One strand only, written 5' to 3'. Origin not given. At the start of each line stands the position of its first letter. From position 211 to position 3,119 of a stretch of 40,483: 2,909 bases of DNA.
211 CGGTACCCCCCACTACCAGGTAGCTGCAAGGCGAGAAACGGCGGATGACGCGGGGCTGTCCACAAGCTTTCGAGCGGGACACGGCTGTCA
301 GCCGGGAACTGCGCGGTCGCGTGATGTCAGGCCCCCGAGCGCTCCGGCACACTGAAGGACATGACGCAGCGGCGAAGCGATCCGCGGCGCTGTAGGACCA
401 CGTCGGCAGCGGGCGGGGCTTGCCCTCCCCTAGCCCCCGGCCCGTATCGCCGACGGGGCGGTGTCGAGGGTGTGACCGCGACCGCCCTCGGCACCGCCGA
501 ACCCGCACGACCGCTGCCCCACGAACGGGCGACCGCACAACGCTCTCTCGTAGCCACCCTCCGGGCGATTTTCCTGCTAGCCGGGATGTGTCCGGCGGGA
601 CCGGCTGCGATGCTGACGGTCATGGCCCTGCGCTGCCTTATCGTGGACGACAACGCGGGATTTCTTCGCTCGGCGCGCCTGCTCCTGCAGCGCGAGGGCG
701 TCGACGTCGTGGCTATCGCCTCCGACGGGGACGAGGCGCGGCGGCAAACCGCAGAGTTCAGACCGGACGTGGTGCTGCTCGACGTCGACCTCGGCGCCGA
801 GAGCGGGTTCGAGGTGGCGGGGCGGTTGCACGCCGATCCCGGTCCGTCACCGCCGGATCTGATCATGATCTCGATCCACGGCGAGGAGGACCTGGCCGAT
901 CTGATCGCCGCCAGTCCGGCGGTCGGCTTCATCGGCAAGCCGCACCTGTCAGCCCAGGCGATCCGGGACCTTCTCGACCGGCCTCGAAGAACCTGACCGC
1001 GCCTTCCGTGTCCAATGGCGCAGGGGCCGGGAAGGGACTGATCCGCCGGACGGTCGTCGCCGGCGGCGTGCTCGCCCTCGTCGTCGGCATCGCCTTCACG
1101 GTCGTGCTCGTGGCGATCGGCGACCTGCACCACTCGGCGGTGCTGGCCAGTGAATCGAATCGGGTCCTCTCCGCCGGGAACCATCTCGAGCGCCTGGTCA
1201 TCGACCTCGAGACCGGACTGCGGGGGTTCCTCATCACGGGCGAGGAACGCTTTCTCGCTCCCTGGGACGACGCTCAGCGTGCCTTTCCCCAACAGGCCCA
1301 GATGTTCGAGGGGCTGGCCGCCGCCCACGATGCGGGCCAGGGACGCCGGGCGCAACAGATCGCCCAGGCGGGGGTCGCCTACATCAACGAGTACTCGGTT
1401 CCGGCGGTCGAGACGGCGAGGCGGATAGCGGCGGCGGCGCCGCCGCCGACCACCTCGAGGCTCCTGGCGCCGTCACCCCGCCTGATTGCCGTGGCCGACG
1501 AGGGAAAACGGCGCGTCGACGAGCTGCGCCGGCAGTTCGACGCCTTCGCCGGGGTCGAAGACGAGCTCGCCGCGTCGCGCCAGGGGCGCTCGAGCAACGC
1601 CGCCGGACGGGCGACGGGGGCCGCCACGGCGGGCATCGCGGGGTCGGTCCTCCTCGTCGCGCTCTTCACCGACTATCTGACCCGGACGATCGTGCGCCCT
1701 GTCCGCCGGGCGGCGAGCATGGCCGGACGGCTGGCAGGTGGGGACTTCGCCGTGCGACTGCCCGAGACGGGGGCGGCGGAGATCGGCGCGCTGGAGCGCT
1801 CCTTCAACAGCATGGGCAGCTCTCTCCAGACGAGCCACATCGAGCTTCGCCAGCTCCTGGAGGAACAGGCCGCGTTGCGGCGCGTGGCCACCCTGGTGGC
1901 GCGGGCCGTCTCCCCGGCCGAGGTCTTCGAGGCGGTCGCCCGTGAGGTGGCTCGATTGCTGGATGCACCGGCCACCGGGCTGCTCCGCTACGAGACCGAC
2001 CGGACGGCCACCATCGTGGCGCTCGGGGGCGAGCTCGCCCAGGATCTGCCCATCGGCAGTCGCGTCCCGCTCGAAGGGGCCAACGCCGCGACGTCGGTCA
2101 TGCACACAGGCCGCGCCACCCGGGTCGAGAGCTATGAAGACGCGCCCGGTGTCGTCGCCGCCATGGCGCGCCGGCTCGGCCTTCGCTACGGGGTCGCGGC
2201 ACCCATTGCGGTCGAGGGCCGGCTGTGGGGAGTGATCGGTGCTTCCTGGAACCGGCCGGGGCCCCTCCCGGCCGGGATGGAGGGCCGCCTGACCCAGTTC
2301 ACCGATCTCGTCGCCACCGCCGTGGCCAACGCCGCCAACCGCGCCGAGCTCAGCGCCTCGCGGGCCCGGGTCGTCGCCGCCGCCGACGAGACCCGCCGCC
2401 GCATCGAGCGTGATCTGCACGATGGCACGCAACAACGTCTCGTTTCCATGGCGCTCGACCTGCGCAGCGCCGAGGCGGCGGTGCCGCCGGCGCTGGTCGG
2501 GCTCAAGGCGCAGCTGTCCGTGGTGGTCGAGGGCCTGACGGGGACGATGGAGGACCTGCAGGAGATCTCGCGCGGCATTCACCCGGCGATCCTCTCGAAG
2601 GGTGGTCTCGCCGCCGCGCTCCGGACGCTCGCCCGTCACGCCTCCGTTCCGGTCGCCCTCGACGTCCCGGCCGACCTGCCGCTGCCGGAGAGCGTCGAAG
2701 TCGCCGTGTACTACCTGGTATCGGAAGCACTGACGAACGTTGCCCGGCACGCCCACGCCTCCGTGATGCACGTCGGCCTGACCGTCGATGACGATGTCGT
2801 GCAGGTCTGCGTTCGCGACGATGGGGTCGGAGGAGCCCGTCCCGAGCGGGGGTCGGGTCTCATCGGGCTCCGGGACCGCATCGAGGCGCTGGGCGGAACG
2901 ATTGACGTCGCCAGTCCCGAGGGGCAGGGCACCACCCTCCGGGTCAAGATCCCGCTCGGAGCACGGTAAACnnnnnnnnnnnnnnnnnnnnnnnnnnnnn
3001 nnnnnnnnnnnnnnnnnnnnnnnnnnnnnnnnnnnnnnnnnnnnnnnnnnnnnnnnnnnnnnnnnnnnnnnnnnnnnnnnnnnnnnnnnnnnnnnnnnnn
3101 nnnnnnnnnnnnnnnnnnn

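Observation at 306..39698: A 23-nt box plus CAnnCT hexamer recurs at least 10 times, always aimed at the next gene: candidate new promoter class or regulon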

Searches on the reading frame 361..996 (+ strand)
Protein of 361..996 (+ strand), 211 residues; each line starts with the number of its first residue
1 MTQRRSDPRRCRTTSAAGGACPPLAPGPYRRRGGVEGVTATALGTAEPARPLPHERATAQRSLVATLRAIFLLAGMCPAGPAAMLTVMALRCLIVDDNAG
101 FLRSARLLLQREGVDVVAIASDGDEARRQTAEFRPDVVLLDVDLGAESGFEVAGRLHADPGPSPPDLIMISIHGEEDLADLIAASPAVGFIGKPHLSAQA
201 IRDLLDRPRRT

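Call 7: search_protein_families(library=pfam, proteins=[window:361-996:+], max_evalue=0.001)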
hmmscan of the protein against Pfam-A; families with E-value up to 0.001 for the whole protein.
window:361-996:+ (211 aa): 1 family
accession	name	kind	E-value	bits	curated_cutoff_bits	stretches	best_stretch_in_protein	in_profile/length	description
PF00072.30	Response_reg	-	1.7e-17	64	30.2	1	93-195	2-101/111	Response regulator receiver domain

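Call 12: search_protein_families(library=ncbifam, proteins=[window:361-996:+], max_evalue=0.001)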
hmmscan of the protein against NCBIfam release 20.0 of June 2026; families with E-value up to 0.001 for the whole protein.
window:361-996:+ (211 aa): 43 families (the best 25 are shown)
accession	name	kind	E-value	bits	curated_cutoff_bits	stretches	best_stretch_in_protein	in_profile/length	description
TIGR02154.1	PhoB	equivalog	1.1e-09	37.9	296.2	1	88-194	1-106/226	phosphate regulon transcriptional regulator PhoB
NF009206.0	PRK12555.1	subfamily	1.1e-09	37.8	342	1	91-200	2-111/340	chemotaxis-specific protein-glutamate methyltransferase CheB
NF001965.0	PRK00742.1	subfamily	1.7e-09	37.3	293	1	88-197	2-111/357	chemotaxis-specific protein-glutamate methyltransferase CheB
TIGR02875.1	spore_0_A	equivalog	1.1e-08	34.6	200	1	90-194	3-108/262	sporulation transcription factor Spo0A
NF040689.1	MtrAB_MtrA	equivalog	1.9e-08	33.9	300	1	93-195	2-100/219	MtrAB system response regulator MtrA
TIGR02956.1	TMAO_torS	equivalog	1.6e-07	29.8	676.5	1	83-194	695-806/967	TMAO reductase system sensor histidine kinase/response regulator TorS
NF047785.1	respo_reg_MadR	equivalog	2.3e-07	30.4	300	1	91-151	2-63/209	MadR family response regulator transcription factor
NF041367.1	CheY_Halo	equivalog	2.6e-07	31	200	1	93-198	2-104/114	chemotaxis protein CheY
NF007708.0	PRK10403.1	equivalog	4e-07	29.7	343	1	86-160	3-78/215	nitrate/nitrite response regulator protein NarP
NF008677.0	PRK11697.1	equivalog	4.6e-07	29.4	246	1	90-162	2-75/238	two-component system response regulator BtsR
NF040534.1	resp_reg_YycF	equivalog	5e-07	29.2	340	1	92-155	3-65/231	response regulator YycF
NF052445.1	RespRegMctR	equivalog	1.1e-06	28.3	300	1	90-193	2-104/205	two-component system response regulator MctR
NF053854.1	RespRegPhoBBctds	equivalog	1.3e-06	28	270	1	93-177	2-84/225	two-component system response regulator PhoB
NF007419.0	PRK09958.1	equivalog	1.8e-06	27.7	251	1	92-193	3-102/204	acid-sensing system DNA-binding response regulator EvgA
NF009974.0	PRK13435.1-6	equivalog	1.9e-06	27.6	171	1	88-195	4-106/155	response regulator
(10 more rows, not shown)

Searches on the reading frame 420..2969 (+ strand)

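Call 7: search_protein_families(library=pfam, proteins=[window:420-2969:+], max_evalue=0.001)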
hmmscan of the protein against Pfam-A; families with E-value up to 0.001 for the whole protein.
window:420-2969:+ (849 aa): 7 families
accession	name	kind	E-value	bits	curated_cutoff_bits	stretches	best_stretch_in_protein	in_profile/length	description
PF05227.19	CHASE3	-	9.4e-16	58.4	28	1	242-388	4-136/138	CHASE3 domain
PF00672.30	HAMP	-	4.3e-14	53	25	1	420-470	2-52/53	HAMP domain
PF13185.12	GAF_2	-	6.2e-11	43.1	28.6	1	497-635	2-135/136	GAF domain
PF02518.31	HATPase_c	-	1.9e-10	41.6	26.4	1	760-846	3-109/111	Histidine kinase-, DNA gyrase B-, and HSP90-like ATPase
PF07730.19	HisKA_3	-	1.1e-08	35.9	24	1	659-723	2-66/68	Histidine kinase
PF01590.32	GAF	-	1.6e-08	35.6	22.4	1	499-635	2-133/133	GAF domain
PF13581.12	HATPase_c_2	-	1.4e-05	25.5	27.4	1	751-809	20-82/127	Histidine kinase-like ATPase domain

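Call 12: search_protein_families(library=ncbifam, proteins=[window:420-2969:+], max_evalue=0.001)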
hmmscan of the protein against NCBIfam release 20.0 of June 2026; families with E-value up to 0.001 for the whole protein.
window:420-2969:+ (849 aa): 25 families
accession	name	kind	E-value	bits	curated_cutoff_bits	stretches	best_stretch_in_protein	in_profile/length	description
NF052443.1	SensHisKinMctS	equivalog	4.2e-29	101.2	700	1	644-848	236-450/457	two-component system sensor histidine kinase MctS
NF008184.0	PRK10935.1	equivalog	1.6e-20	73.3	553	2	657-845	362-558/565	nitrate/nitrite two-component system sensor histidine kinase NarQ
NF007896.0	PRK10600.1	equivalog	9.3e-20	70.8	578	2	657-843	389-582/598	nitrate/nitrite two-component system sensor histidine kinase NarX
NF008649.0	PRK11644.1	equivalog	1.6e-19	70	408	1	649-845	294-495/499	signal transduction histidine-protein kinase/phosphatase UhpB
NF052531.1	Strep_LiaS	equivalog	1.4e-17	64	450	1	656-846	130-327/328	envelope stress sensor histidine kinase LiaS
NF047322.1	HK_morpho_MacS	equivalog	7.1e-15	55.1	300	1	579-845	108-367/367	MacS family sensor histidine kinase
NF040691.1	MtrAB_MtrB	equivalog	8.8e-13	48.1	450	1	404-479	192-267/507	MtrAB system histidine kinase MtrB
NF047786.1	his_kin_MadS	equivalog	8.2e-11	41.6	500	1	642-805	216-380/434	MadS family sensor histidine kinase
NF007837.0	PRK10549.1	equivalog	4.9e-09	35.4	603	1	407-474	171-238/466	envelope stress sensor histidine kinase BaeS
NF033092.0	HK_WalK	equivalog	1.4e-08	33.8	725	1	407-474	184-251/594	cell wall metabolism sensor histidine kinase WalK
NF038263.1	prot_phos_SiaA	equivalog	6.6e-08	31.5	700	1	410-483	320-393/658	biofilm regulation protein phosphatase SiaA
NF007004.0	PRK09467.1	equivalog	1.4e-06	27.4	415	1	417-471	173-227/440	two-component system sensor histidine kinase EnvZ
NF012163.2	BaeS_SmeS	equivalog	2.2e-06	26.9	500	1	409-481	173-245/457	sensor histidine kinase efflux regulator BaeS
NF041210.1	his_kin_PieS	equivalog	3.7e-06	26.2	850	0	410-478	177-245/474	two component system sensor histidine kinase PieS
NF003451.0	PRK05022.1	equivalog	4.3e-06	25.7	476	1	484-713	7-228/512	nitric oxide reductase transcriptional regulator NorR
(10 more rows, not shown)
